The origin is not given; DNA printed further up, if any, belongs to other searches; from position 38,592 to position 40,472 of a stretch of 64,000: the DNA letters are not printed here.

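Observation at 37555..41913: GcvT-family folate protein coupled to two PYROXD2/CrtI-like flavoproteins: candidate uncharacterised amine N-demethylase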

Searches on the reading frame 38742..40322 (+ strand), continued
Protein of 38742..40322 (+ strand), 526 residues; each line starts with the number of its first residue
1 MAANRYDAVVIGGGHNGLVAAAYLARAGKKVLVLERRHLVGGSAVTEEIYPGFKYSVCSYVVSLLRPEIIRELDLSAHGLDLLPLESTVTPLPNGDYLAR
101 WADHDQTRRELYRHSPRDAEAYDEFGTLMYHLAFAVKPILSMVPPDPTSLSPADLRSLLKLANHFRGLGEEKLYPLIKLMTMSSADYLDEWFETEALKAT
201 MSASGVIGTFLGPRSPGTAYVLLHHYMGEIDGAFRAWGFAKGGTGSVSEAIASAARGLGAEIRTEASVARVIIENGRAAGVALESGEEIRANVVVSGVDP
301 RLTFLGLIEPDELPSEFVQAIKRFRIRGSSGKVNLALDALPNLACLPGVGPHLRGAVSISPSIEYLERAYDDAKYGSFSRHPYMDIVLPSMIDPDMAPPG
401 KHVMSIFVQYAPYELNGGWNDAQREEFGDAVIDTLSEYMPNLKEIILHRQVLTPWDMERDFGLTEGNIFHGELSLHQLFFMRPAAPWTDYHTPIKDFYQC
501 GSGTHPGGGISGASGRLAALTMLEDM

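Call 60: find_encoding_contigs(protein=P0486, flank=8000, max_places=3)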
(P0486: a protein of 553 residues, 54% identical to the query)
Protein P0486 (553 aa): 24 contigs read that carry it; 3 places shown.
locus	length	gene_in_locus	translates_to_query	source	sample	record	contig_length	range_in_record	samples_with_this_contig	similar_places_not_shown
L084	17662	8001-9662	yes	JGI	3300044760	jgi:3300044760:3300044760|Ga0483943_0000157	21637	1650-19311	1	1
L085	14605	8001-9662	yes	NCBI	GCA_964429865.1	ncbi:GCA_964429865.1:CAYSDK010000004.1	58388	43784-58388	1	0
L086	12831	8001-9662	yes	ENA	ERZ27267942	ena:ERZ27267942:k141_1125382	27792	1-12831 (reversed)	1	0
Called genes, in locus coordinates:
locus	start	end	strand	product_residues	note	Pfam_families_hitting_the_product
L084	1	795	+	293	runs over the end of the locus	PF00231:ATP-synt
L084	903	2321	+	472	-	PF02874:ATP-synt_ab_N, PF00006:ATP-synt_ab, PF22919:ATP-synt_VA_C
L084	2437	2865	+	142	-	PF02823:ATP-synt_DE_N, PF00401:ATP-synt_DE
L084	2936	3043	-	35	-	-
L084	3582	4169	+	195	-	PF06271:RDD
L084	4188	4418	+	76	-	-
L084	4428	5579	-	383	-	PF00586:AIRS, PF02769:AIRS_C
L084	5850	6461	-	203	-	PF08123:DOT1 (weak), PF13847:Methyltransf_31, PF13649:Methyltransf_25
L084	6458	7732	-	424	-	PF00324:AA_permease, PF13520:AA_permease_2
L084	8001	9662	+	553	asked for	PF00890:FAD_binding_2 (faint), PF01266:DAO (weak), PF01946:Thi4 (weak), PF07992:Pyr_redox_2 (faint), PF12831:FAD_oxidored, PF13450:NAD_binding_8, PF01593:Amino_oxidase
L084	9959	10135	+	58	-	-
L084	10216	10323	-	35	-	-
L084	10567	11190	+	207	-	-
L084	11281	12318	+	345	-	PF04613:LpxD, PF25084:LbH_EIF2B (weak), PF25087:GMPPB_C (weak), PF00132:Hexapep (weak), PF14602:Hexapep_2 (faint), PF00132:Hexapep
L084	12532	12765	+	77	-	-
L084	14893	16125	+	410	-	PF00890:FAD_binding_2 (weak), PF01266:DAO (weak), PF01494:FAD_binding_3, PF04820:Trp_halogenase (faint), PF05834:Lycopene_cycl (faint), PF07992:Pyr_redox_2 (faint), PF12831:FAD_oxidored (weak), PF13450:NAD_binding_8 (weak)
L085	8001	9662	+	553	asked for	PF00890:FAD_binding_2 (faint), PF01266:DAO (weak), PF01946:Thi4 (weak), PF07992:Pyr_redox_2 (faint), PF12831:FAD_oxidored, PF13450:NAD_binding_8, PF01593:Amino_oxidase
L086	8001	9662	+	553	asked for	PF00890:FAD_binding_2 (faint), PF01266:DAO (weak), PF01946:Thi4 (weak), PF07992:Pyr_redox_2 (faint), PF12831:FAD_oxidored, PF13450:NAD_binding_8, PF01593:Amino_oxidase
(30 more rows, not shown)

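Call 61: find_encoding_contigs(protein=P0496, flank=8000, max_places=2)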
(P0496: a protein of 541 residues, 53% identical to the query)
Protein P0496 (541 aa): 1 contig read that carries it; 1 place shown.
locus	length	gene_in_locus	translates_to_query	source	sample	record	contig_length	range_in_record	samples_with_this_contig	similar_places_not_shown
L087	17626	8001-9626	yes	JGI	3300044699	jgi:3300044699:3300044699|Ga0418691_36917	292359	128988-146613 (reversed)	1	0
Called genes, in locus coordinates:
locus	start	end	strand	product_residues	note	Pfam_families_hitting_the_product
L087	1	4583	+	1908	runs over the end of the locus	PF05359:DUF748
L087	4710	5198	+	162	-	-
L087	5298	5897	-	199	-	-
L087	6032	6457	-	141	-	PF01741:MscL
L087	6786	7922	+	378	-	PF04338:DUF481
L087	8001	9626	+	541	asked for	PF01266:DAO (weak), PF01946:Thi4 (faint), PF07992:Pyr_redox_2 (faint), PF12831:FAD_oxidored, PF13450:NAD_binding_8, PF01593:Amino_oxidase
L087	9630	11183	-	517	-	PF01839:FG-GAP (faint), PF13517:FG-GAP_3, PF07593:UnbV_ASPIC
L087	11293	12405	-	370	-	PF12895:ANAPC3 (faint), PF00515:TPR_1 (faint), PF07719:TPR_2 (faint), PF13432:TPR_16, PF14559:TPR_19 (weak), PF13424:TPR_12 (weak), PF13432:TPR_16, PF14559:TPR_19 (weak), +12 more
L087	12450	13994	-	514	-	-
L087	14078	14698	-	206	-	PF06452:CBM9_1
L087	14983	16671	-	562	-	PF00515:TPR_1 (faint), PF07719:TPR_2 (faint), PF13174:TPR_6 (faint), PF13424:TPR_12 (faint), PF13428:TPR_14 (faint), PF13431:TPR_17 (faint), PF13181:TPR_8 (faint), PF13432:TPR_16 (weak), +1 more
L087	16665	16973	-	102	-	-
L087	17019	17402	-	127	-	-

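Call 62: predict_structure(alignment_id=A2)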
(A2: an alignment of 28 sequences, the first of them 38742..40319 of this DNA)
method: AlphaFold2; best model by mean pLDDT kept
length: 526 residues; sequences in the alignment: 28
mean_pLDDT: 77.7   pTM: 0.81
mean pLDDT of the five models: 77.7, 77.1, 71.9, 67.6, 52.3
residues with pLDDT >= 90: 135; 70-90: 262; 50-70: 71; < 50: 58
segments of 3 or more residues with pLDDT < 50: 39-43, 205-209, 232-237, 464-491, 502-510
pLDDT, mean of each block of 10 residues (from residue 1): 75 78 94 70 67 81 64 88 80 88 84 93 87 74 57 75 82 83 88 92 58 75 65 51 81 92 87 88 92 81 82 79 64 92 76 80 90 88 88 90 89 87 95 93 96 79 44 41 42 64 39 73 77
secondary structure, 60 per line:
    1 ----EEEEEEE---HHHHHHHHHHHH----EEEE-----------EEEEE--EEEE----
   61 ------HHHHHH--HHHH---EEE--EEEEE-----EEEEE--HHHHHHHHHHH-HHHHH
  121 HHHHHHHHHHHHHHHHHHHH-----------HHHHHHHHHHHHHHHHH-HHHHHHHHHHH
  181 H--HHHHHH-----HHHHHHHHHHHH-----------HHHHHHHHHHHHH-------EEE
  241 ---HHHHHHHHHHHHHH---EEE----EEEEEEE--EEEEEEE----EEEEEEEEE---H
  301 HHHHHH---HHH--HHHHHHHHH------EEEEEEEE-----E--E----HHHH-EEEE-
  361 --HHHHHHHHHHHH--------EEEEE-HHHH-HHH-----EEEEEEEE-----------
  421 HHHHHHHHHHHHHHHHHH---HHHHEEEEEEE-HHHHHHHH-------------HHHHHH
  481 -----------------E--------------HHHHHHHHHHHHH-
elements in order: E5-11 H15-26 E31-34 E46-50 E53-56 H67-72 H75-78 E82-84 E87-91 E97-101 H104-114 H116-140 H152-168 H170-181 H184-189 H195-206 H218-230 E238-240 H244-257 E261-263 E268-274 E277-283 E288-296 H300-306 H315-323 E330-337 H351-354 E356-359 H363-374 E383-387 H389-392 E402-409 H421-438 H442-445 E446-452 H454-461 H475-480 H513-525

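Call 67: fold_search(model_id=the predicted structure, library=pdb)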
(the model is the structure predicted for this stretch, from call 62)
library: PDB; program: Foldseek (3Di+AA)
matches with E <= 10: 1950; with E <= 0.001: 977
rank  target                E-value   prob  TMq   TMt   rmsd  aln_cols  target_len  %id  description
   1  4rep                  2.9e-21  1.00  0.73  0.79   4.9       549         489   16  Crystal Structure of gamma-carotenoid desaturase (released 2015-07-15)
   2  3ka7                  1.8e-18  1.00  0.57  0.70   8.7       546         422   18  Crystal Structure of an oxidoreductase from Methanosarcina mazei. Northeast Structural Genomics Consortium target id MaR (released 2009-11-17)
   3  4dgk                  1.9e-18  1.00  0.54  0.68  10.0       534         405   18  Crystal structure of Phytoene desaturase CRTI from Pantoea ananatis (released 2012-10-10)
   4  5ttk_A                2.3e-16  1.00  0.52  0.61   8.2       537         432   19  Crystal Structure of Selenomethionine-incorporated Nicotine Oxidoreductase from Pseudomonas putida (released 2017-01-25)
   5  7c4a_B                2.9e-16  1.00  0.53  0.62   8.0       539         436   19  nicA2 with cofactor FAD (released 2020-06-03)
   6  5ttj_A                4.7e-16  1.00  0.52  0.61   8.1       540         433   19  Crystal Structure of Nicotine Oxidoreductase from Pseudomonas putida (released 2017-02-08)
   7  8dq7_A                7.7e-16  1.00  0.50  0.58   8.5       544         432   18  The structure of NicA2 variant F104L/A107T/S146I/G317D/H368R/L449V/N462S from Pseudomonas putida (released 2023-07-26)
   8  7c49_A                8.6e-16  1.00  0.54  0.63   8.0       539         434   19  nicA2 with cofactor FAD and substrate nicotine (released 2020-06-03)
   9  7kho_A                1.3e-15  1.00  0.50  0.58   8.5       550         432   18  NicA2 variant N462V in complex with (S)-nicotine (released 2021-02-10)
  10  6c71_C                1.3e-15  1.00  0.52  0.60   8.0       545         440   19  Nicotine Oxidoreductase in Complex with S-nicotine (released 2018-07-11)
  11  7khn                  1.5e-15  1.00  0.54  0.62   7.1       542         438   17  NicA2 variant N462Y/W427Y in complex with (S)-nicotine (released 2021-02-03)
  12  3nrn                  2.0e-15  1.00  0.53  0.68   6.4       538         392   17  Crystal Structure of PF1083 protein from Pyrococcus furiosus, Northeast Structural Genomics Consortium Target PfR223 (released 2010-11-03)
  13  7c49_B                2.2e-15  1.00  0.46  0.55   7.1       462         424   18  nicA2 with cofactor FAD and substrate nicotine (released 2020-06-03)
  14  6c71_D                2.8e-15  1.00  0.52  0.61   8.0       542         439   19  Nicotine Oxidoreductase in Complex with S-nicotine (released 2018-07-11)
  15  5ttj_B                3.9e-15  1.00  0.53  0.61   8.1       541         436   18  Crystal Structure of Nicotine Oxidoreductase from Pseudomonas putida (released 2017-02-08)
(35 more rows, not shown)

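Call 101: search_dna_similar(query=window:38742-40319:+, collection=plasmids, mode=protein, max_evalue=1e-40, max_rows=30)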
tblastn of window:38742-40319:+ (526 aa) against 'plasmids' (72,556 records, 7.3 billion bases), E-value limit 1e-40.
Records with a match: 50; places in all: 57; records where one place covers at least 80% of the query: 50.
Best place of each record, by identity: <60% 50.
By first word of the organism name: Sphingobium 12; Shinella 5; Aminobacter 4; Rhizobium 3; Mesorhizobium 3; Agrobacterium 2; Halocatena 2; Sulfitobacter 2; Fuscovulum 1; Ensifer 1; and 15 more.
By predicted mobility (MOB-suite, as given by PLSDB): non-mobilizable 41; conjugative 5; mobilizable 4.
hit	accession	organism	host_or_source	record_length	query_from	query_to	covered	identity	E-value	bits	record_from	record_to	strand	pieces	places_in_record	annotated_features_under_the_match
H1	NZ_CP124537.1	Fuscovulum ytuae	pure culture,sediment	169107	6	526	99%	51.5%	7e-165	525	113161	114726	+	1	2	NAD(P)/FAD-dependent oxidoreductase | aminotransferase class III-fold pyridoxal phosphate-dependent enzyme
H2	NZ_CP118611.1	Ensifer adhaerens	Pure isolate,Rhizosphere of Cyperus ...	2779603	4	526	99%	49.8%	3e-161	514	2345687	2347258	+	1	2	none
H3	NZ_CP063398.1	Rhizobium sp. SL42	Amphicarpaea bracteata,Whole ...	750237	6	526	99%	49.4%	5e-157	502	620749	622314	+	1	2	NAD(P)/FAD-dependent oxidoreductase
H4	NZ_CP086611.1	Shinella zoogloeoides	-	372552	4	526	99%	48.7%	8e-158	504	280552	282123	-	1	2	NAD(P)/FAD-dependent oxidoreductase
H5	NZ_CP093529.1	Shinella zoogloeoides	-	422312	5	526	99%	48.8%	2e-157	504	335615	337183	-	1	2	NAD(P)/FAD-dependent oxidoreductase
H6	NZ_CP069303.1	Shinella sp. PSBB067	monoisolate,Minnesota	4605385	4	526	99%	48.5%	2e-156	501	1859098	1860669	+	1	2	none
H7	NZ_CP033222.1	Parasedimentitalea marina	Cell culture,deep seawater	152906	4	498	94%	47.8%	1e-153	493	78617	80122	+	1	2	NAD(P)/FAD-dependent oxidoreductase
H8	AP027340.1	Sphingobium sp. TomTYG73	-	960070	5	526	99%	42.0%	6e-120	395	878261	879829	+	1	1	FAD-dependent oxidoreductase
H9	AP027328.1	Sphingobium sp. TomTYG64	-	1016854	5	526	99%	41.7%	8e-119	392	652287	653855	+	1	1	FAD-dependent oxidoreductase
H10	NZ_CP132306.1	Shinella sumterensis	Homo sapiens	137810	6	500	94%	43.8%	2e-131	428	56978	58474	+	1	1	NAD(P)/FAD-dependent oxidoreductase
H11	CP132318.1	Shinella sumterensis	Homo sapiens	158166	6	500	94%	43.8%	2e-131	428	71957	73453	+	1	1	NAD(P)/FAD-dependent oxidoreductase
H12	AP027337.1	Sphingobium sp. TomTYG72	-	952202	5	526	99%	41.5%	2e-121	400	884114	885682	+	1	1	FAD-dependent oxidoreductase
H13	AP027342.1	Sphingobium sp. TomTYG74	-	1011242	5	526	99%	41.5%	3e-120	396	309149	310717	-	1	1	FAD-dependent oxidoreductase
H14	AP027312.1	Sphingobium sp. TomMM7A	-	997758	5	526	99%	41.3%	9e-120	395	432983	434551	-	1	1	FAD-dependent oxidoreductase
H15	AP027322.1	Sphingobium sp. TomTYG43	-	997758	5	526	99%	41.3%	9e-120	395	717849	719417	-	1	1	FAD-dependent oxidoreductase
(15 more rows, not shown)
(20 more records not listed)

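Call 102: get_annotated_region(hit=H1, flank=9000)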
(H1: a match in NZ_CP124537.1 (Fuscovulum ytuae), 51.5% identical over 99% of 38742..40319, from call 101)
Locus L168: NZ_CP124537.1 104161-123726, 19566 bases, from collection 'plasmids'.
description: Fuscovulum ytuae strain YMD61 plasmid unnamed2, complete sequence
organism: Fuscovulum ytuae (NCBI taxid 3042299)
taxonomy: Bacteria; Pseudomonadota; Alphaproteobacteria; Rhodobacterales; Paracoccaceae; Fuscovulum; Fuscovulum ytuae
host: -; source: pure culture,sediment; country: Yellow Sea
typing (MOB-suite, as given by PLSDB): non-mobilizable
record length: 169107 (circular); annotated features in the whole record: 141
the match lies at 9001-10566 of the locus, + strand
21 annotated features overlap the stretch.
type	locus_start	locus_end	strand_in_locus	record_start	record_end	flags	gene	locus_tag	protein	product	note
CDS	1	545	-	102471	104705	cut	-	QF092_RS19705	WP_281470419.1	molybdopterin cofactor-binding domain-containing protein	-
CDS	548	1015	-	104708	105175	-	-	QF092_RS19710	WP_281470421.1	(2Fe-2S)-binding protein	-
CDS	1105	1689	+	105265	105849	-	-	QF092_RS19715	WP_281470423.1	TetR/AcrR family transcriptional regulator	-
CDS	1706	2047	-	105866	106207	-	-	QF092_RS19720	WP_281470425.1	Hpt domain-containing protein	GO:0000160 - phosphorelay signal transduction system [Evidence IEA]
CDS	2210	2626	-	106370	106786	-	-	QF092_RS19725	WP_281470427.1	host attachment protein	-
CDS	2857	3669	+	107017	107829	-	-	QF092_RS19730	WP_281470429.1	ATP-binding cassette domain-containing protein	-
CDS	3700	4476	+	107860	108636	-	-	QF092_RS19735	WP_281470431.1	transporter substrate-binding domain-containing protein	-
CDS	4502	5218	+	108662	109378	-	-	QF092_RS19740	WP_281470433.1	ABC transporter permease subunit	GO:0015837 - amine transport [Evidence IEA]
CDS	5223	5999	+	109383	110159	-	-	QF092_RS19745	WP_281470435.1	ABC transporter permease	-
CDS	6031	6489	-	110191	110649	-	-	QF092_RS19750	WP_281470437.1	hypothetical protein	-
CDS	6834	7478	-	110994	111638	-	-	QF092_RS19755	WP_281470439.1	TetR family transcriptional regulator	-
CDS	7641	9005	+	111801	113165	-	-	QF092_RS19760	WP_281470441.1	aminotransferase class III-fold pyridoxal phosphate-dependent enzyme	-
CDS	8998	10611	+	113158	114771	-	-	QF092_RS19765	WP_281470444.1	NAD(P)/FAD-dependent oxidoreductase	-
CDS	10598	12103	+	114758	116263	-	-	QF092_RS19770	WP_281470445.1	NAD(P)/FAD-dependent oxidoreductase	-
CDS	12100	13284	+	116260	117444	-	-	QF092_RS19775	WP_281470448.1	aminomethyltransferase family protein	-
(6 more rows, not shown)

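Call 103: get_annotated_region(hit=H4, flank=9000)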
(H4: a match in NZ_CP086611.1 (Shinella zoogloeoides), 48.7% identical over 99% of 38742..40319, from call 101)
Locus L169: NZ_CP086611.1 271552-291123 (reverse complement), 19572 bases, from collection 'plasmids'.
description: Shinella zoogloeoides strain ATCC 19623 plasmid unnamed1, complete sequence
organism: Shinella zoogloeoides (NCBI taxid 352475)
taxonomy: Bacteria; Pseudomonadota; Alphaproteobacteria; Hyphomicrobiales; Rhizobiaceae; Shinella; Shinella zoogloeoides
host: -; source: -; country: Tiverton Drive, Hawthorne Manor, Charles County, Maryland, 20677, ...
typing (MOB-suite, as given by PLSDB): non-mobilizable
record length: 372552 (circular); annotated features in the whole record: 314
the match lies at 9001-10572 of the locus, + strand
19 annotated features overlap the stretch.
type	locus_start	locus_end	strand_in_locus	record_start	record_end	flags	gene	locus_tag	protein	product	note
CDS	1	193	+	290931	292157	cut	-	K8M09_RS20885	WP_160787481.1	DUF2325 domain-containing protein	-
CDS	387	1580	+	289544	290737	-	-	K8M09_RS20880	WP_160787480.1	aromatic ring-hydroxylating dioxygenase subunit alpha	-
CDS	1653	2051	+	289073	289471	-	-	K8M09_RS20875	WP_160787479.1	hypothetical protein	-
CDS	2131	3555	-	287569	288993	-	-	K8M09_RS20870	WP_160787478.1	aminotransferase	-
CDS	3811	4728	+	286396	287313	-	-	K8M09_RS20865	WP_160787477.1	ABC transporter permease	GO:0055085 - transmembrane transport [Evidence IEA]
CDS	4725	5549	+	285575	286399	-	-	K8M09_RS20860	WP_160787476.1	ABC transporter permease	GO:0055085 - transmembrane transport [Evidence IEA]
CDS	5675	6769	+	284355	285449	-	-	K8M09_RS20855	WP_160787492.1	ABC transporter ATP-binding protein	-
CDS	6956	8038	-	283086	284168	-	-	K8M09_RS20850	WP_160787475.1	ABC transporter substrate-binding protein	-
CDS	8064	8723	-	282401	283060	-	-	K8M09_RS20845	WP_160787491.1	TetR family transcriptional regulator C-terminal domain-containing protein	-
CDS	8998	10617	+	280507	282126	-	-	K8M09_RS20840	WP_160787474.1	NAD(P)/FAD-dependent oxidoreductase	-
CDS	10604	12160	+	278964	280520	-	-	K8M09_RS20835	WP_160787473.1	NAD(P)/FAD-dependent oxidoreductase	-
CDS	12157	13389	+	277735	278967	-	-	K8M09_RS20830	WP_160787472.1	aminomethyltransferase family protein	-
CDS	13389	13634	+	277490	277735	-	-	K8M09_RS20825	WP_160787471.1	hypothetical protein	-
CDS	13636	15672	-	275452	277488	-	-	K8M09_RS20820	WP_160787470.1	NADH:flavin oxidoreductase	-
CDS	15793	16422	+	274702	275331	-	-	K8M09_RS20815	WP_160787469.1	TetR/AcrR family transcriptional regulator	GO:0006355 - regulation of DNA-templated transcription [Evidence IEA]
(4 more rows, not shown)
